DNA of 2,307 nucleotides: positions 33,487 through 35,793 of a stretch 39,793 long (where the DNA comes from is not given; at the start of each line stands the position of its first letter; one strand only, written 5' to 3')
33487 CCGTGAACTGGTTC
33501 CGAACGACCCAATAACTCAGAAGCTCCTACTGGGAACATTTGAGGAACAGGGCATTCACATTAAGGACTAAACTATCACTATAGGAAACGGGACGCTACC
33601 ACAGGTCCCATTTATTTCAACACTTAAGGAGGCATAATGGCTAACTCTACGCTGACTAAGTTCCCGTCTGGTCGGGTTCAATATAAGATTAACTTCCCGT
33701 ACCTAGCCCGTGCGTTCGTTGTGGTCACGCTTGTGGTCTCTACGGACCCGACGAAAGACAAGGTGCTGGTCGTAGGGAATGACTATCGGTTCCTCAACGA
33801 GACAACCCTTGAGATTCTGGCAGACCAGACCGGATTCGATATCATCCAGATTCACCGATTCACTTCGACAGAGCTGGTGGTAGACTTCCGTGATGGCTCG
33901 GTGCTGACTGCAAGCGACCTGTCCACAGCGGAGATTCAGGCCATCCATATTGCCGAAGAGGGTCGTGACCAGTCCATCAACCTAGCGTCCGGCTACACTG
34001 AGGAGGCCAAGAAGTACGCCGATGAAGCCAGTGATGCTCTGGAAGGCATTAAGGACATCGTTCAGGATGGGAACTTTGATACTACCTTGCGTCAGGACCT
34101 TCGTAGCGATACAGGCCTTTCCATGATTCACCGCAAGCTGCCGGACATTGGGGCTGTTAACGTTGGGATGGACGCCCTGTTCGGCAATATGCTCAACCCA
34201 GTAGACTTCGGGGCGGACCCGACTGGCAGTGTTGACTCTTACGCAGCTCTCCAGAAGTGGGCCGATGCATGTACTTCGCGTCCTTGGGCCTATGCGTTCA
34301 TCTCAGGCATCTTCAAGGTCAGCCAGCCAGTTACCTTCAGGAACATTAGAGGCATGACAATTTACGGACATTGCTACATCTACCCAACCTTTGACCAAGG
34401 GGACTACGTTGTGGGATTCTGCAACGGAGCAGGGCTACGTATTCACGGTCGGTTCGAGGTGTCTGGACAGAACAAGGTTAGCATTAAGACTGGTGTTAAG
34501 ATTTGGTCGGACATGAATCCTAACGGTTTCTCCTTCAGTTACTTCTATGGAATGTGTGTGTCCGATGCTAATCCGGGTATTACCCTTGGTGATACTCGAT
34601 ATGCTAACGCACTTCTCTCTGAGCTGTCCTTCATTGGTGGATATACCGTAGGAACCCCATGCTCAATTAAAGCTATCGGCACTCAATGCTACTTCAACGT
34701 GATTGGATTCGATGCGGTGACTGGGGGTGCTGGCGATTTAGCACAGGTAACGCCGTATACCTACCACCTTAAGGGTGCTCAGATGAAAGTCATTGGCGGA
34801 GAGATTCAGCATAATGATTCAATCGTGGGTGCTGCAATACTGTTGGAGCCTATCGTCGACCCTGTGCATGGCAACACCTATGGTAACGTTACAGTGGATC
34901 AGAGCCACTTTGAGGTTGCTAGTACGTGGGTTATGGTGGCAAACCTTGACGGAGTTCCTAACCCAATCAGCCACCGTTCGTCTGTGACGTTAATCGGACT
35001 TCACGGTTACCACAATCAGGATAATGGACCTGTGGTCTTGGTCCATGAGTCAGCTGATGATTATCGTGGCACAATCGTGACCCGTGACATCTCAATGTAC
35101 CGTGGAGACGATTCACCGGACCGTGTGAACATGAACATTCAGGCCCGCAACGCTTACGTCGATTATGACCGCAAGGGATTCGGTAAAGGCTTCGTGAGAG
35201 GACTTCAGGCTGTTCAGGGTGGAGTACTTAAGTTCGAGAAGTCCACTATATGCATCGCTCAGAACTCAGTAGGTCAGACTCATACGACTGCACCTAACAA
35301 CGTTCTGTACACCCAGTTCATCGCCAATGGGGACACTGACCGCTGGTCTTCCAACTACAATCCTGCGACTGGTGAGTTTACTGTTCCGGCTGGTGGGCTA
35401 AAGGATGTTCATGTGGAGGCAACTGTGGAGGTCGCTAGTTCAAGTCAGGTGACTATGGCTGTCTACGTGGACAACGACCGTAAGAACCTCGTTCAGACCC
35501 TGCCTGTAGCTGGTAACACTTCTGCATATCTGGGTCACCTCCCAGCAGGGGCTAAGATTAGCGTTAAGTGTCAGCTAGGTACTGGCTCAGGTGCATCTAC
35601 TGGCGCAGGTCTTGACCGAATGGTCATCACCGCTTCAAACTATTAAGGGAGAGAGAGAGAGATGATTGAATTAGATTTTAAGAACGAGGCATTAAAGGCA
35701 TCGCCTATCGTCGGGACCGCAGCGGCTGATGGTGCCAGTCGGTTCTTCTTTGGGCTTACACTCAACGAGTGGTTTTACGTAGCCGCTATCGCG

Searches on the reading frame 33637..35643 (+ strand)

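Call 69: search_protein_families(library=pfam, proteins=[window:33637-35643:+], max_evalue=0.001)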
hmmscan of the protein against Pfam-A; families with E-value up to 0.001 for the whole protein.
window:33637-35643:+ (669 aa): 1 family
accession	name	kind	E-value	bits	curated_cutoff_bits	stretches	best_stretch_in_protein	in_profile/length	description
PF03906.20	Phage_T7_tail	-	8e-20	71.5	25.2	1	14-114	18-112/157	Phage T7 tail fibre protein, N-terminal domain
